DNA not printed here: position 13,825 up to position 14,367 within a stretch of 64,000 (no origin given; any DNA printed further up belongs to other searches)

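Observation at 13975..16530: RHH regulator carries the same C-terminal peptide as the co-operonic CysD-like enzyme, next to a CysN/EF-1alpha-like GTPase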

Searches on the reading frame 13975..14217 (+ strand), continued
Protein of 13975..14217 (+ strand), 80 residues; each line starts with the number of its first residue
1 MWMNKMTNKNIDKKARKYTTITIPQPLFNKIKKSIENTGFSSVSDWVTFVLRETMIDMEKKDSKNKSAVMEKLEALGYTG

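Call 68: find_encoding_contigs(protein=P0378, flank=6000, max_places=2)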
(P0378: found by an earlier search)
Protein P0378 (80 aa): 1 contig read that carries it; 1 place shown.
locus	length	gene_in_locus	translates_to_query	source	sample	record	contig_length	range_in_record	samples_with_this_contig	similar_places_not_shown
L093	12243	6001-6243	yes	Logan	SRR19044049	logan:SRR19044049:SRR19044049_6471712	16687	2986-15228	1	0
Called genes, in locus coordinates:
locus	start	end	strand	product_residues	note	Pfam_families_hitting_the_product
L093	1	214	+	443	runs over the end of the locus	PF07705:CARDB (faint)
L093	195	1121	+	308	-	-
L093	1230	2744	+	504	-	PF01943:Polysacc_synt, PF01554:MatE (weak), PF13440:Polysacc_synt_3, PF01554:MatE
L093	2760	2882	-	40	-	-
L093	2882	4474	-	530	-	PF00884:Sulfatase (faint), PF01663:Phosphodiest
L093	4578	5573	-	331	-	PF01040:UbiA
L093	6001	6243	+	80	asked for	-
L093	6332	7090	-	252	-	PF02463:SMC_N (faint), PF13476:AAA_23 (weak), PF00005:ABC_tran, PF13304:AAA_21 (faint)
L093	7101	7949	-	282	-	PF00528:BPD_transp_1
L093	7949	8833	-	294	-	PF00528:BPD_transp_1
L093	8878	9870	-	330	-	PF12849:PBP_like_2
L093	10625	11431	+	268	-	PF01507:PAPS_reduct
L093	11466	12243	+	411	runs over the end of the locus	PF00009:GTP_EFTU, PF01926:MMR_HSR1 (faint), PF03144:GTP_EFTU_D2 (faint), PF22594:GTP-eEF1A_C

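Call 69: find_encoding_contigs(protein=P0237, flank=6000, max_places=2)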
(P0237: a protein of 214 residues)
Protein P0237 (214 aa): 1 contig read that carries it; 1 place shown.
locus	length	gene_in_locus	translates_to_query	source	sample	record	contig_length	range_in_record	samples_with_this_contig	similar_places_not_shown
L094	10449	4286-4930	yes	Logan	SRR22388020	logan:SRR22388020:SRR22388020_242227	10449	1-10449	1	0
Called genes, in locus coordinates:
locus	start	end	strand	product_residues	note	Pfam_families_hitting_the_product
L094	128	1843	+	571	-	PF03485:Arg_tRNA_synt_N, PF00750:tRNA-synt_1d, PF01921:tRNA-synt_1f (faint), PF05746:DALR_1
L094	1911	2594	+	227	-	PF01351:RNase_HII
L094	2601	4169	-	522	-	PF01943:Polysacc_synt, PF01554:MatE, PF13440:Polysacc_synt_3, PF01554:MatE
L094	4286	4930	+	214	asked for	-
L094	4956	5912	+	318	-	PF12849:PBP_like_2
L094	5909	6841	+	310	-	PF00528:BPD_transp_1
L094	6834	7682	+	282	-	PF00528:BPD_transp_1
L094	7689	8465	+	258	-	PF13175:AAA_15 (faint), PF13476:AAA_23 (weak), PF00005:ABC_tran, PF13304:AAA_21 (faint)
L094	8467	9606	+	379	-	PF14306:PUA_2, PF01747:ATP-sulfurylase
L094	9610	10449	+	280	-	?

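Call 74: find_related_loci(query=A7, collection=metagenome_contigs, flank=6000)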
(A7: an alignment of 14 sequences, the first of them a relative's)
Query A7 (77 aa) in metagenome_contigs; peptide patterns used: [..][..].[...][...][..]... (x = any residue, [..] = any of these).
600 stretches matched a pattern (row limit reached: there are more); 328 encode a relative of the query (tblastn E <= 1e-3); the best 80 are kept; 80 distinct loci.
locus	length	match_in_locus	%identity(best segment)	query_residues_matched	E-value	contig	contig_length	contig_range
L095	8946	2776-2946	96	21-77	1e-30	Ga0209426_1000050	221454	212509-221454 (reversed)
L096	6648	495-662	98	22-77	1e-29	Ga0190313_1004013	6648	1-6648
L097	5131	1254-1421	98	22-77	2e-29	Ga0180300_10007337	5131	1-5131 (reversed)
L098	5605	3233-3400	98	22-77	2e-29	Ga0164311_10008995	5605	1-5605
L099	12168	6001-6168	98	22-77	2e-29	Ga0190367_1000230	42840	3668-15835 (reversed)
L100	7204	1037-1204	98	22-77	1e-29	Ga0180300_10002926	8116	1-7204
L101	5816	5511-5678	98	22-77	2e-29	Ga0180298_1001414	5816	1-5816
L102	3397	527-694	98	22-77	2e-29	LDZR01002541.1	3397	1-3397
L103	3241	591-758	98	22-77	1e-29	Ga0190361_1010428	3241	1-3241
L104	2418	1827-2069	65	4-77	2e-27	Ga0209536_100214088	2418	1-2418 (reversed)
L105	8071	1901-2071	81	21-77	6e-26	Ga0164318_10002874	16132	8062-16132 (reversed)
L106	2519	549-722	76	20-77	4e-25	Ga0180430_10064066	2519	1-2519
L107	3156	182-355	74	20-77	5e-25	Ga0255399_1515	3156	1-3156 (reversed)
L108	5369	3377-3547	75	21-77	6e-25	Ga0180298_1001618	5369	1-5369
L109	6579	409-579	75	21-77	6e-25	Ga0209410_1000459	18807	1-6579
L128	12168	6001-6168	74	21-77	8e-22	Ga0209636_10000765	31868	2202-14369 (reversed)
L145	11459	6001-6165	70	22-77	1e-19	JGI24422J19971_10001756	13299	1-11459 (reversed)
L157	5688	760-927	77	21-77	2e-18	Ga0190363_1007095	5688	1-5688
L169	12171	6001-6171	93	21-77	2e-17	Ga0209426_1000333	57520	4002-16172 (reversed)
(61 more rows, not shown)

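Call 78: search_protein_families(library=pfam, proteins=[L169:7373-8350:+, L169:10256-11035:+, L128:7333-8307:+, L128:8953-9543:+, L128:9533-10966:+, L105:4151-4705:+, L145:6171-6935:+, L145:6928-7740:+, L099:8338-8925:+, L099:9051-10583:+], max_evalue=0.001)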
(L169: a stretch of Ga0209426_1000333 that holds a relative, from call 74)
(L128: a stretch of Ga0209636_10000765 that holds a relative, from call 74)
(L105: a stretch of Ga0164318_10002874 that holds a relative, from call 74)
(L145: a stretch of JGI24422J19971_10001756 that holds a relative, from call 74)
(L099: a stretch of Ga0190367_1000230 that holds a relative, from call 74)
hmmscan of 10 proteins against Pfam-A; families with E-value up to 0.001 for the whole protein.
L169:7373-8350:+ (325 aa): 1 family
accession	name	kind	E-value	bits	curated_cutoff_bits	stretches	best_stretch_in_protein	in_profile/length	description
PF01368.27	DHH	-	3.2e-08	34.3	28.1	1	6-119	3-103/125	DHH family, N-terminal domain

L169:10256-11035:+ (259 aa): 1 family
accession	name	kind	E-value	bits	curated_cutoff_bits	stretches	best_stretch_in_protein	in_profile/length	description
PF01925.25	TauE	-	4.2e-44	151.4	32.6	1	12-253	2-236/237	Sulfite exporter TauE/SafE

L128:7333-8307:+ (324 aa): 1 family
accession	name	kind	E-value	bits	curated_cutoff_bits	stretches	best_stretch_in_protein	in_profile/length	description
PF01368.27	DHH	-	6.7e-10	39.8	28.1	1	10-120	3-100/125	DHH family, N-terminal domain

L128:8953-9543:+ (196 aa): 2 families
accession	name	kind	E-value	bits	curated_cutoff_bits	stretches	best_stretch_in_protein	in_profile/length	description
PF13469.12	Sulfotransfer_3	-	8.6e-06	26.6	27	0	11-45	4-31/216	Sulfotransferase family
PF00685.33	Sulfotransfer_1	-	1.4e-05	25.1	22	1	10-194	5-207/255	Sulfotransferase domain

L128:9533-10966:+ (477 aa): 2 families
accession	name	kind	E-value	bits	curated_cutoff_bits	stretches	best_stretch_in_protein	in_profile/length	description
PF00939.25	Na_sulph_symp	-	4.9e-72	243.9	27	1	24-474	8-469/472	Sodium:sulfate symporter transmembrane region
PF03600.22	CitMHS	-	1.5e-49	169.4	31.9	2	58-402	2-318/336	Citrate transporter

L105:4151-4705:+ (184 aa): 2 families
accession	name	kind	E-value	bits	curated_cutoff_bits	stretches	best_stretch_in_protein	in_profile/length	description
PF00685.33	Sulfotransfer_1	-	5.1e-10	39.6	22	1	4-183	5-203/255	Sulfotransferase domain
PF13469.12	Sulfotransfer_3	-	2.8e-07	31.5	27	1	86-160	126-211/216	Sulfotransferase family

L145:6171-6935:+ (254 aa): 1 family
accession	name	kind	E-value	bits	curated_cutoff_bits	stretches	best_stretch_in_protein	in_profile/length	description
PF01663.27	Phosphodiest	-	5.1e-19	69.5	23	1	2-201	1-224/342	Type I phosphodiesterase / nucleotide pyrophosphatase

L145:6928-7740:+ (270 aa): 1 family
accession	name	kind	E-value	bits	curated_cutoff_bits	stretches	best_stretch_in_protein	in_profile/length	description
PF01507.26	PAPS_reduct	-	8.3e-35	120.8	22.5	2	143-231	84-173/175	Phosphoadenosine phosphosulfate reductase domain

L099:8338-8925:+ (195 aa): 8 families
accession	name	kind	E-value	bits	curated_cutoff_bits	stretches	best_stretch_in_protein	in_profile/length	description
PF02223.23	Thymidylate_kin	-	1.8e-49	168.4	27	1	7-184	1-184/185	Thymidylate kinase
PF01712.25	dNK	-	5.1e-13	49.7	27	1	5-188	1-194/203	Deoxynucleoside kinase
PF13238.12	AAA_18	-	3.5e-07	31.2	29.4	1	5-148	1-117/128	AAA domain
PF03976.20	PPK2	-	9e-07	29.1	22.3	1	3-46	32-75/229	Polyphosphate kinase 2 (PPK2)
PF13521.12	AAA_28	-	2.1e-05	25.3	27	1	5-145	2-131/164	AAA domain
PF13207.12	AAA_17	-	0.00015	22.5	27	1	9-145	2-125/136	AAA domain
PF13671.12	AAA_33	-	0.00093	20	27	0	4-148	1-124/143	AAA domain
PF03205.20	MobB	-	0.00096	19.5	26.6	0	5-39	2-36/133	Molybdopterin guanine dinucleotide synthesis protein B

L099:9051-10583:+ (510 aa): 6 families
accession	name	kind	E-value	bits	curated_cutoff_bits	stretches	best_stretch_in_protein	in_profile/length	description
PF02786.22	CPSase_L_D2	-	7.2e-71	238.5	19.8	1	122-325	2-208/211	Carbamoyl-phosphate synthase L chain, ATP binding domain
PF00289.28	Biotin_carb_N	-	1.2e-48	164.6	25.5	1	7-116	1-110/110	Biotin carboxylase, N-terminal domain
PF02785.25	Biotin_carb_C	-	8.8e-39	132.4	32.4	1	340-446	1-108/108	Biotin carboxylase C-terminal domain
PF07478.18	Dala_Dala_lig_C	-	2.3e-11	44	24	1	128-295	1-174/204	D-ala D-ala ligase C-terminus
PF02222.28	ATP-grasp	-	2.3e-06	27.8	27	1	129-296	3-162/179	ATP-grasp domain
PF13549.11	ATP-grasp_5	-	0.00097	19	27.6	0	120-164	10-53/221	ATP-grasp domain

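Call 84: search_solved_structures(query=A7, max_evalue=1, show_alignments=3)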
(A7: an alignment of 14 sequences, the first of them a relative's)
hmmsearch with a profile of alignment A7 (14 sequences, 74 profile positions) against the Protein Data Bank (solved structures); distinct sequences matched with E-value up to 1: 16.
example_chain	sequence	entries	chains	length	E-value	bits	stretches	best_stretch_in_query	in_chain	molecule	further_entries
2wvb_A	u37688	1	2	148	0.012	19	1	9-52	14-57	PUTATIVE NICKEL-RESPONSIVE REGULATOR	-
2wvd_A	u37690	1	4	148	0.012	19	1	9-52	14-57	PUTATIVE NICKEL-RESPONSIVE REGULATOR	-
2ca9_A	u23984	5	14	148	0.013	19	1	9-52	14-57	PUTATIVE NICKEL-RESPONSIVE REGULATOR | nickel-responsive regulator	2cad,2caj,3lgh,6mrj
3pht_A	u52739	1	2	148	0.013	19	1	9-52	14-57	Putative nickel-responsive regulator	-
2wvc_A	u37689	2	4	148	0.013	18.9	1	9-52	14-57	PUTATIVE NICKEL-RESPONSIVE REGULATOR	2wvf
2wve_A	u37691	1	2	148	0.013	18.9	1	9-52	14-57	PUTATIVE NICKEL-RESPONSIVE REGULATOR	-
8rgi_B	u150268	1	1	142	0.014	18.9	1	32-72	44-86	Dynein light chain Tctex-type protein 2B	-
8j07_l7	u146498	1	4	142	0.014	18.9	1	32-72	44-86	Dynein light chain Tctex-type protein 2B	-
9fqr_JY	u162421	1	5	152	0.015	18.7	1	32-72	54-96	Dynein light chain Tctex-type protein 2B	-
2bj1_A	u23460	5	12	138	0.031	17.7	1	9-50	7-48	NICKEL RESPONSIVE REGULATOR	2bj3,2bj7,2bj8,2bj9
4hjm_A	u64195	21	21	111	0.23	14.9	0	55-72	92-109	Glutaredoxin | Glutaredoxin-1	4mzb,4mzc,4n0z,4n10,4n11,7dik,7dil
5g49_A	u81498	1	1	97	0.25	14.8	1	18-59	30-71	NUCLEAR TRANSCRIPTION FACTOR Y SUBUNIT B-6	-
9n2s_B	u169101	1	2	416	0.43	14.1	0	12-43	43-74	Interferon inducible GTPase 1C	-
9n2q_A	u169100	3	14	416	0.44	14.1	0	12-43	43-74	Interferon inducible GTPase 1C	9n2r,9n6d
9n2t_B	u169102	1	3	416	0.44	14.1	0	12-43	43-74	Interferon inducible GTPase 1C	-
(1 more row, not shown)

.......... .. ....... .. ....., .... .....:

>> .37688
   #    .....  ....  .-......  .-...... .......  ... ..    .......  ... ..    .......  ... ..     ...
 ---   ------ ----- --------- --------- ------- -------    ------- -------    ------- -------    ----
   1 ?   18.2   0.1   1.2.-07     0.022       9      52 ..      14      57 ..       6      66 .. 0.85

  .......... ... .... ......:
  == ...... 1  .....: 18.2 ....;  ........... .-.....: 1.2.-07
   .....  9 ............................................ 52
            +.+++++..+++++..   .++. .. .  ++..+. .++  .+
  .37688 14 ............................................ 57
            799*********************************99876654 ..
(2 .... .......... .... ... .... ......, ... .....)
